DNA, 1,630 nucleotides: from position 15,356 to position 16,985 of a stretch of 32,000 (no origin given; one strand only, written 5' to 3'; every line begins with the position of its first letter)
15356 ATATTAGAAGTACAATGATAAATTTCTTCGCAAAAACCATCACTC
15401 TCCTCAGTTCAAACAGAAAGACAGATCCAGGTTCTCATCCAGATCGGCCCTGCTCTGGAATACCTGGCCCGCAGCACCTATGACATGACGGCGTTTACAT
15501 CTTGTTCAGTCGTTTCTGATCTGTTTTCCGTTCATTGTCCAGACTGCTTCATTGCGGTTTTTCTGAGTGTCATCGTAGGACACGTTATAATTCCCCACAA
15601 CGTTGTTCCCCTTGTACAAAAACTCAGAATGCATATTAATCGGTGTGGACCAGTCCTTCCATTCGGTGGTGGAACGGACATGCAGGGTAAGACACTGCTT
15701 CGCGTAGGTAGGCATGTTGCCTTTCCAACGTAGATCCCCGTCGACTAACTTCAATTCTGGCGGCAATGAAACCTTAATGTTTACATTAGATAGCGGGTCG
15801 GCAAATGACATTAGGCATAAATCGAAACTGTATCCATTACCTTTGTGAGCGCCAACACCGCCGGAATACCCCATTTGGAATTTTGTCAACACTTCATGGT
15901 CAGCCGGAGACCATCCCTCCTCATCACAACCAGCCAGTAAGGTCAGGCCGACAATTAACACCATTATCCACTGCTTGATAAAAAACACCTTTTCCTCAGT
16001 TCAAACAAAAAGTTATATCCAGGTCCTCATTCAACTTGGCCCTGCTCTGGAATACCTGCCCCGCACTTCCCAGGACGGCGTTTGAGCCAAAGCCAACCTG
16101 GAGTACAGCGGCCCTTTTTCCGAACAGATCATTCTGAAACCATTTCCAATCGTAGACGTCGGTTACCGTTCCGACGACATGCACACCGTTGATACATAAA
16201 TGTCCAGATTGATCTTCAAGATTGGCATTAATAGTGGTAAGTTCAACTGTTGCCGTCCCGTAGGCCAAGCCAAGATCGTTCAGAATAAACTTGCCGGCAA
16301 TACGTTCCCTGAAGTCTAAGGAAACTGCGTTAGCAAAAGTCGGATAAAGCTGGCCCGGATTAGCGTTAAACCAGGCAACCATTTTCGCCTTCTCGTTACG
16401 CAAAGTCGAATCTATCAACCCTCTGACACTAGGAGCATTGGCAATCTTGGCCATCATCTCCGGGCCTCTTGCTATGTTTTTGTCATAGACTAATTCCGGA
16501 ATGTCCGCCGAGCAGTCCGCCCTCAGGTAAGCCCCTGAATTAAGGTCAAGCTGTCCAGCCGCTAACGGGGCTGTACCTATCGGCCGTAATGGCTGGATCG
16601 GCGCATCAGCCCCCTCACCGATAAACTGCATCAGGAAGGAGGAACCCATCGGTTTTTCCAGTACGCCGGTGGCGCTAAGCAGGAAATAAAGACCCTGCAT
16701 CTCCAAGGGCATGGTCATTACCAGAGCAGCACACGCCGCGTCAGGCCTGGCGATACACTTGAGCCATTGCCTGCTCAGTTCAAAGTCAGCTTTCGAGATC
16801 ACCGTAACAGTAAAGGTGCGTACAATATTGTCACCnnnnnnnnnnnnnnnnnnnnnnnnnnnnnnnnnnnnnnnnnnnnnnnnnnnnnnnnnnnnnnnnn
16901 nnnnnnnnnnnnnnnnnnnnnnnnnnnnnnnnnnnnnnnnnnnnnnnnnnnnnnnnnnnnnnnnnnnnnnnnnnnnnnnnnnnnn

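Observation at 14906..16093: A 594-bp tandem duplication carries a lipoprotein gene together with the 3' tip of the giant TGase gene, leaving an orphan C-terminal relic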

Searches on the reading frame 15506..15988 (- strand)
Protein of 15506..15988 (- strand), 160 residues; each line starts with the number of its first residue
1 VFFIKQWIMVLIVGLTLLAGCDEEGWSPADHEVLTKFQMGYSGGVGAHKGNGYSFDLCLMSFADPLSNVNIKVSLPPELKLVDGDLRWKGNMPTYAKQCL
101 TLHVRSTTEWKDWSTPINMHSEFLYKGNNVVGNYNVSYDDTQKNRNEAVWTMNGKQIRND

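Call 9: search_protein_families(library=pfam, proteins=[window:15506-15988:-], max_evalue=0.01)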
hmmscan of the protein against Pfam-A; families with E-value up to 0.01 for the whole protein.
window:15506-15988:- (160 aa): 0 families

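Call 10: search_protein_families(library=ncbifam, proteins=[window:15506-15988:-], max_evalue=0.01)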
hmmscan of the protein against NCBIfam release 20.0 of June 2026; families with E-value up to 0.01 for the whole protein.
window:15506-15988:- (160 aa): 0 families

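Call 12: find_homologous_proteins(query=window:15506-15988:-, max_evalue=0.001)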
Query window:15506-15988:- (160 aa): 4 proteins with E <= 0.001 among 11 candidates.
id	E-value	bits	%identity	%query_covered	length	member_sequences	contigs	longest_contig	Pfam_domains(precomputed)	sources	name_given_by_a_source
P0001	3.6e-108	377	100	100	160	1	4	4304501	-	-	-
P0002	5.2e-81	288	76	100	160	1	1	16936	-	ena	-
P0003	7.5e-76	271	72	100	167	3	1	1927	-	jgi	-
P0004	9.1e-75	268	70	100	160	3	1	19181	-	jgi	jgi:hypothetical protein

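Call 14: find_encoding_contigs(protein=P0002, flank=10000, max_places=4)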
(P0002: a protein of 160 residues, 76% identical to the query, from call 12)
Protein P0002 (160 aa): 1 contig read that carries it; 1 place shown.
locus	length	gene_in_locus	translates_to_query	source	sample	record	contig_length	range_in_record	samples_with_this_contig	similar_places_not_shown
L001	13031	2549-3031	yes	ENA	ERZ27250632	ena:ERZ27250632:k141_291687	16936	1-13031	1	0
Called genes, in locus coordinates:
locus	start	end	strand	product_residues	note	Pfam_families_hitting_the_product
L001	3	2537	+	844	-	?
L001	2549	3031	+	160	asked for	-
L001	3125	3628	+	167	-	-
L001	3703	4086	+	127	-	-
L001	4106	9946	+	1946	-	PF13620:CarboxypepD_reg, PF13715:CarbopepD_reg_2, PF13620:CarboxypepD_reg, PF13620:CarboxypepD_reg, PF13715:CarbopepD_reg_2, PF13620:CarboxypepD_reg, PF13715:CarbopepD_reg_2, PF13620:CarboxypepD_reg, +19 more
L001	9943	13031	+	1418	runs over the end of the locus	PF17517:IgGFc_binding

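Call 15: find_encoding_contigs(protein=P0004, flank=10000, max_places=4)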
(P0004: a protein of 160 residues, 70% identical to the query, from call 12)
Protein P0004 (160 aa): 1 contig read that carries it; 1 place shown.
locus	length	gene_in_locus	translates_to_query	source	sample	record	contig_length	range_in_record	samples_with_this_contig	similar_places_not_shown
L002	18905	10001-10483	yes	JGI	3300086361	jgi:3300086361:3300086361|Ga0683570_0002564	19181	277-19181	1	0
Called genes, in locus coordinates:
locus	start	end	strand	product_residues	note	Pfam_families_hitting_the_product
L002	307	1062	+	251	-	PF21948:LplA-B_cat, PF03099:BPL_LplA_LipB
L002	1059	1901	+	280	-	PF04055:Radical_SAM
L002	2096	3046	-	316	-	PF02574:S-methyl_trans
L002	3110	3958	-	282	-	PF07007:LprI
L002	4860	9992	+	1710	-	PF01841:Transglut_core, PF02369:Big_1 (faint)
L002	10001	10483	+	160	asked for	-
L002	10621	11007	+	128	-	-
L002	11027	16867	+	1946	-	PF13620:CarboxypepD_reg, PF13715:CarbopepD_reg_2, PF13620:CarboxypepD_reg, PF13715:CarbopepD_reg_2, PF13620:CarboxypepD_reg, PF13715:CarbopepD_reg_2, PF13620:CarboxypepD_reg, PF13715:CarbopepD_reg_2, +22 more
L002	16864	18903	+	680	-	?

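Call 16: find_encoding_contigs(protein=P0001, flank=10000, max_places=4)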
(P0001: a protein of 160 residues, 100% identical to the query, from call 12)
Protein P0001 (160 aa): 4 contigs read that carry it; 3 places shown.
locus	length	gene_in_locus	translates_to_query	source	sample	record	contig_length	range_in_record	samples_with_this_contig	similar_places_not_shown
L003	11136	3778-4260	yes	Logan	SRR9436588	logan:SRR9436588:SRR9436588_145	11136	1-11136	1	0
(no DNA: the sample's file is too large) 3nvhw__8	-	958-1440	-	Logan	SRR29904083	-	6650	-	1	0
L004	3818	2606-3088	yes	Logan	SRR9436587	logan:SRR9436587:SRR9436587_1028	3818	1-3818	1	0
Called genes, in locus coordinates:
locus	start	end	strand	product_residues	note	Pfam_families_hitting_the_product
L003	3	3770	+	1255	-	?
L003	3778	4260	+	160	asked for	-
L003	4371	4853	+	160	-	-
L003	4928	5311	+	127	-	-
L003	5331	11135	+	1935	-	?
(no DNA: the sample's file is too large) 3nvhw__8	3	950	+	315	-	?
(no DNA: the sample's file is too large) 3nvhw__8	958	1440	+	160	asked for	-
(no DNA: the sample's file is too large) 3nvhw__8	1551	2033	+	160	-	-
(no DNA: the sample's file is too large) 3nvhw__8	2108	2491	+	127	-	-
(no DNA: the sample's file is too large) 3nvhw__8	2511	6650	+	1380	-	?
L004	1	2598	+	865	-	?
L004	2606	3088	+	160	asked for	-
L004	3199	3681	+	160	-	-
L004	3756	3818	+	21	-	?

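Call 42: search_protein_families(library=pfam, alignment_id=A3, max_evalue=1)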
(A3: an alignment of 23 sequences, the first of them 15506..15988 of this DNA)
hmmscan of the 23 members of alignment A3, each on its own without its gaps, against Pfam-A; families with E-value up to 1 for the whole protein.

A. member 1, window:15506-15988:- (160 aa): 0 families

B. families by the number of members that match (of 23 scanned): 9 families
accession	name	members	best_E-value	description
PF08531.16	Bac_rhamnosid_N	1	0.003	Alpha-L-rhamnosidase N-terminal domain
PF22185.1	AF_0924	1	0.037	Uncharacterized protein AF_0924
PF17531.7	O_Spanin_T7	1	0.059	Spanin, outer lipoprotein subunit T7-like virus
PF20378.3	DUF6673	1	0.1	Family of unknown function (DUF6673)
PF09972.14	DUF2207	1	0.11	Predicted membrane protein (DUF2207) N-terminal domain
PF00254.34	FKBP_C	1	0.12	FKBP-type peptidyl-prolyl cis-trans isomerase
PF22461.2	SLBB_2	1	0.12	SLBB domain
PF07079.16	DUF1347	1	0.13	Protein of unknown function (DUF1347)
PF12510.13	Smoothelin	1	0.43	Smoothelin cytoskeleton protein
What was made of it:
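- Tried and rejected: The lipoprotein family has no Pfam or NCBIfam model (calls 9, 10, 42).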

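Call 46: predict_structure(alignment_id=A3)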
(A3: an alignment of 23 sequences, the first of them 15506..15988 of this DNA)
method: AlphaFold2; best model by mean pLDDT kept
length: 160 residues; sequences in the alignment: 23
mean_pLDDT: 87.0   pTM: 0.73
mean pLDDT of the five models: 87.0, 85.3, 85.2, 84.8, 83.5
residues with pLDDT >= 90: 107; 70-90: 24; 50-70: 25; < 50: 4
segments of 3 or more residues with pLDDT < 50: none
pLDDT, mean of each block of 10 residues (from residue 1): 61 65 51 77 88 96 96 98 98 97 97 97 97 95 89 91
secondary structure, 60 per line:
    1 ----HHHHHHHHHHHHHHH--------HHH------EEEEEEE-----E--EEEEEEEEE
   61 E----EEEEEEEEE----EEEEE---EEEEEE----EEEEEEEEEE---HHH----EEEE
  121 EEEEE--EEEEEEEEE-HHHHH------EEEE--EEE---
elements in order: H5-19 E37-43 E52-61 E66-74 E79-83 E87-92 E97-106 E117-125 E128-136 H138-142 E149-152 E155-157

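Call 53: fold_search(model_id=the predicted structure, library=pdb)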
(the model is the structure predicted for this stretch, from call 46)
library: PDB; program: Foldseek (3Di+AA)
matches with E <= 10: 1815; with E <= 0.001: 17
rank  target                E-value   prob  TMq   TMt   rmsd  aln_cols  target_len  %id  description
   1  8btk_TB               2.5e-05  1.00  0.51  0.50   3.3       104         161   16  Structure of the TRAP complex with the Sec translocon and a translating ribosome (released 2023-05-24)
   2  8rjc_6                5.3e-05  1.00  0.48  0.48   7.8       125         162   14  Structure of the rabbit 80S ribosome stalled on a 2-TMD rhodopsin intermediate in complex with Sec61-TRAP, open confor (released 2024-01-24)
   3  9n9j_6                7.7e-05  1.00  0.50  0.49   3.2       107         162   15  Structure of a GRP94 folding intermediate engaged with a CCDC134- and FKBP11-bound secretory translocon (released 2025-11-19)
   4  8b5l_v                1.0e-04  1.00  0.49  0.50   7.3       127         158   12  Cryo-EM structure of ribosome-Sec61-TRAP (TRanslocon Associated Protein) translocon complex (released 2023-03-01)
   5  8b6l_F                1.2e-04  1.00  0.42  0.43  10.4       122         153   11  Subtomogram average of the human Sec61-TRAP-OSTA-translocon (released 2022-12-07)
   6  6xt9_I                3.8e-04  1.00  0.40  0.10  16.4       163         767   13  Subunits BBS 1,4,8,9,18 of the human BBSome complex (released 2020-01-29)
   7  5jpn_B                4.0e-04  1.00  0.45  0.12  10.1       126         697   14  Structure of human complement C4 rebuilt using iMDFF (released 2016-08-10)
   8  5jpm_B                4.9e-04  1.00  0.44  0.11  10.1       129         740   14  Structure of the complex of human complement C4 with MASP-2 rebuilt using iMDFF (released 2016-08-10)
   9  9ifr                  5.8e-04  1.00  0.35  0.42   4.6       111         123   13  CLIPPER domain from the Gram-negative fibrillar adhesin "B9T28_05395 (released 2025-11-26)
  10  6vbu_1                6.1e-04  1.00  0.35  0.14  14.0       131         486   14  Structure of the bovine BBSome complex (released 2020-01-29)
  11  8q30_0                7.2e-04  0.99  0.22  0.24  13.8       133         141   12  Sulfolobus acidocaldarius AAP filament. (released 2024-03-06)
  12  9pue_A                8.0e-04  1.00  0.45  0.31   4.1       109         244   10  Structure of Alpha Appendage of AP2 bound to the FxDxF motif derived of CCDC32 (released 2026-04-08)
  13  2qki_E                8.4e-04  1.00  0.47  0.41   4.2       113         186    7  Human C3c in complex with the inhibitor compstatin (released 2007-08-14)
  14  7b2q_B                8.4e-04  1.00  0.41  0.13   9.2       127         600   15  Cryo-EM structure of complement C4b in complex with nanobody B12 (released 2022-03-02)
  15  5jtw_B                8.9e-04  1.00  0.40  0.12   3.9        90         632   14  Crystal structure of complement C4b re-refined using iMDFF (released 2016-08-10)
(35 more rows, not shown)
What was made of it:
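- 15506..15988 (-): Lipoprotein B (160 aa, GTG start, lipobox LAGC with Asp at +2; 'B-type'). AlphaFold model of this protein has pLDDT 87 and an Ig-like beta sandwich (calls 46, 53).
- The lipoprotein fold is a generic Ig-like sandwich (call 53). The lipoprotein is an Ig-like sandwish-type fold like macroglobulin and TRAP-beta domains (calls 46, 53).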

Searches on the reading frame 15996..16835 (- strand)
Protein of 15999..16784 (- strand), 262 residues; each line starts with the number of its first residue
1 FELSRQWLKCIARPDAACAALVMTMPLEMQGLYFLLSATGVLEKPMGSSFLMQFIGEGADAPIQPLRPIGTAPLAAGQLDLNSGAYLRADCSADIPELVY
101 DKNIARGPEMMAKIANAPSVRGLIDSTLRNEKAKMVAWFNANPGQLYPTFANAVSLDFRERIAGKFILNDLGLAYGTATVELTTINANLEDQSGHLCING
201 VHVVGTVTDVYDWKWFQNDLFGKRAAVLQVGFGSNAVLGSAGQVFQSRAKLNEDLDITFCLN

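Call 31: find_homologous_proteins(query=window:15999-16784:-, max_evalue=0.001)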
Query seq(262 aa) (262 aa): 1 proteins with E <= 0.001 among 1098 candidates.
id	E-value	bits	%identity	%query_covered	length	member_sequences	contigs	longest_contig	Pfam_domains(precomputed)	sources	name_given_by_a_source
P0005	4.0e-63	231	60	67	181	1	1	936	-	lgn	-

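Call 33: find_encoding_contigs(protein=P0005, flank=10000)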
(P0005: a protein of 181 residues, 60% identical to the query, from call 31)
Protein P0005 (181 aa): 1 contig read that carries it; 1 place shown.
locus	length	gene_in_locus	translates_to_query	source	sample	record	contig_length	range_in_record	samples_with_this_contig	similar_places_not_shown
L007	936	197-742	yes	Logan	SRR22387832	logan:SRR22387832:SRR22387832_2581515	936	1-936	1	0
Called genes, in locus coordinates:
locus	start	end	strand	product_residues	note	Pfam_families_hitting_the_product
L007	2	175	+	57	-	?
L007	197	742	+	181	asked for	-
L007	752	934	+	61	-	?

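Call 38: search_protein_families(library=pfam, proteins=[P0005, window:15996-16781:-], max_evalue=0.1)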
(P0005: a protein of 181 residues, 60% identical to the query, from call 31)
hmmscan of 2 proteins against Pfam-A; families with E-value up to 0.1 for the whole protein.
P0005 (181 aa): 0 families

window:15996-16781:- (261 aa): 0 families

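Call 57: predict_structure(alignment_id=A5)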
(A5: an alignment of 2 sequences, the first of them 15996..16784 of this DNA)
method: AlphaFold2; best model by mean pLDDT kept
length: 262 residues; sequences in the alignment: 2
mean_pLDDT: 41.2   pTM: 0.32
mean pLDDT of the five models: 41.2, 39.9, 38.8, 38.3, 35.7
residues with pLDDT >= 90: 0; 70-90: 0; 50-70: 74; < 50: 188
segments of 3 or more residues with pLDDT < 50: 43-109, 145-262
pLDDT, mean of each block of 10 residues (from residue 1): 57 62 61 54 44 34 29 28 34 42 43 53 55 58 50 32 25 33 38 41 40 32 32 27 33 37 36
secondary structure, 60 per line:
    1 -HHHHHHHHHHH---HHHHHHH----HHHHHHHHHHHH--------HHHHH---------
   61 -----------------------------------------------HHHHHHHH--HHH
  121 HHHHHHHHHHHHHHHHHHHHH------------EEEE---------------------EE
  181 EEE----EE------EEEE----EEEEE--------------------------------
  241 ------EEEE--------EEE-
elements in order: H2-12 H16-22 H27-38 H47-51 H108-115 H118-141 E154-157 E179-183 E196-199 E204-208 E247-250 E259-261
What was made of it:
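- Its AlphaFold model is unusable (pLDDT 41, call 57).
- Tried and rejected: AlphaFold on the last 262 residues with a 2-sequence alignment gave pLDDT 41, so no fold search was attempted (call 57).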

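Call 58: find_homologous_proteins(query=A4, max_evalue=0.01)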
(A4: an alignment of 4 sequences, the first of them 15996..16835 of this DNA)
Query A4 (4 sequences) (279 aa, profile of the alignment): 1 proteins with E <= 0.01 among 7648 candidates.
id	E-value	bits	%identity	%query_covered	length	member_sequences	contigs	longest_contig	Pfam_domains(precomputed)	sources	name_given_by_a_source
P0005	4.4e-98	346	60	63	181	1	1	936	-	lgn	-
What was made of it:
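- Tried and rejected: They did not even return the giant proteins known to be in the collection, so absence of long relatives cannot be concluded (calls 31, 58).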

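Call 59: search_solved_structures(query=A4, max_evalue=1)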
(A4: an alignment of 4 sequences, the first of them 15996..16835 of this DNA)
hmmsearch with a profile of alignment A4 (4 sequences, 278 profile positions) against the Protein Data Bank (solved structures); distinct sequences matched with E-value up to 1: 0.
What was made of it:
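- Tried and rejected: PDB sequence search on the C-terminal region: nothing (call 59).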
